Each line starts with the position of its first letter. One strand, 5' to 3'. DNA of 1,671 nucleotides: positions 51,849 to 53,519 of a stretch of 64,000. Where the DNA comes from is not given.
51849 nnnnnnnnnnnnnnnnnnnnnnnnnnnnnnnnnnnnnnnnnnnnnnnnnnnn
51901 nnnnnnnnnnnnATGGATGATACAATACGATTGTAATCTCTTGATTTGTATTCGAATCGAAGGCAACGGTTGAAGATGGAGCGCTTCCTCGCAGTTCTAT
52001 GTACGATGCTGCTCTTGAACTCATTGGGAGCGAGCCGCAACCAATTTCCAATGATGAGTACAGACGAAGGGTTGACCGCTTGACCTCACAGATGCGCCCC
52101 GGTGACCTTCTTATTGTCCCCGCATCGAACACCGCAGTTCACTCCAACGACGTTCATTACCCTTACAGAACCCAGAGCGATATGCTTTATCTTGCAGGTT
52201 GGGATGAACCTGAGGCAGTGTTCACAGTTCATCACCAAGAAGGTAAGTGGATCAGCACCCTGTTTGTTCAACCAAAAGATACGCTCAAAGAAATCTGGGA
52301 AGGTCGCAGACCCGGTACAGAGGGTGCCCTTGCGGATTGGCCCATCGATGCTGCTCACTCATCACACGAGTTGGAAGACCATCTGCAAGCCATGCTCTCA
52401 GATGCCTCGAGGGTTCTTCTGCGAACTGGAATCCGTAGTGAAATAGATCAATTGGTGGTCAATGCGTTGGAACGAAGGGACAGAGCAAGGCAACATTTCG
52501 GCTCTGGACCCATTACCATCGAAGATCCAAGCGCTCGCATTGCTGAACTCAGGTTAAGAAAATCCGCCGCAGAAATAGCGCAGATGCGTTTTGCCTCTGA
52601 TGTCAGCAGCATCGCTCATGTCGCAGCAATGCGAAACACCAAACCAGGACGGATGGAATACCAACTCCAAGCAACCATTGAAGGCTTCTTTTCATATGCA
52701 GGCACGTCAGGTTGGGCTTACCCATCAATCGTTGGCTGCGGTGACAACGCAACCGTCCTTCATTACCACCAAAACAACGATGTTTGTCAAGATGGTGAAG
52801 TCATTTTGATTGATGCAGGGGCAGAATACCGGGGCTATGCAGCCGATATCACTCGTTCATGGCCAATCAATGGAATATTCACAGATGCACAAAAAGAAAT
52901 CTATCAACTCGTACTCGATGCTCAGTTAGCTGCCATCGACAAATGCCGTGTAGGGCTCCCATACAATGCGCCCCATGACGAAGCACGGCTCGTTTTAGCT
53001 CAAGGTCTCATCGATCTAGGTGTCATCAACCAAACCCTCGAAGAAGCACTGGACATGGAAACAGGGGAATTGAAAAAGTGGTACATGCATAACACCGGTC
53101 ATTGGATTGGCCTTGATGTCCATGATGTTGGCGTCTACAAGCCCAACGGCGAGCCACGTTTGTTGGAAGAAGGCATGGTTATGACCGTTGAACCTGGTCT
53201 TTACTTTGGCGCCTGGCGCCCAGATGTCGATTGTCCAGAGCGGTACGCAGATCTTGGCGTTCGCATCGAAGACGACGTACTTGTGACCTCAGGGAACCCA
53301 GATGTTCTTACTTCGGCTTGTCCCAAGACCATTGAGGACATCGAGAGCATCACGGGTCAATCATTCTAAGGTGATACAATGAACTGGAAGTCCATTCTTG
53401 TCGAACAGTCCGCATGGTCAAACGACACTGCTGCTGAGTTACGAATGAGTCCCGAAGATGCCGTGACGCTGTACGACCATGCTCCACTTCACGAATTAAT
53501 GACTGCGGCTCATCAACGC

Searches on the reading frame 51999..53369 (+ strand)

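Call 27: search_protein_families(library=pfam, proteins=[window:51999-53369:+], max_evalue=0.001)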
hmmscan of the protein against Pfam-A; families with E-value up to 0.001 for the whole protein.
window:51999-53369:+ (456 aa): 2 families
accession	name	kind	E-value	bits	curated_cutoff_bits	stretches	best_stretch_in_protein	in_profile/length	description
PF00557.29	Peptidase_M24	-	5.3e-62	209.7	23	1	195-430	2-207/208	Metallopeptidase family M24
PF05195.22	AMP_N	-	8.6e-31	106.6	24.6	1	21-139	1-120/121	Aminopeptidase P, N-terminal domain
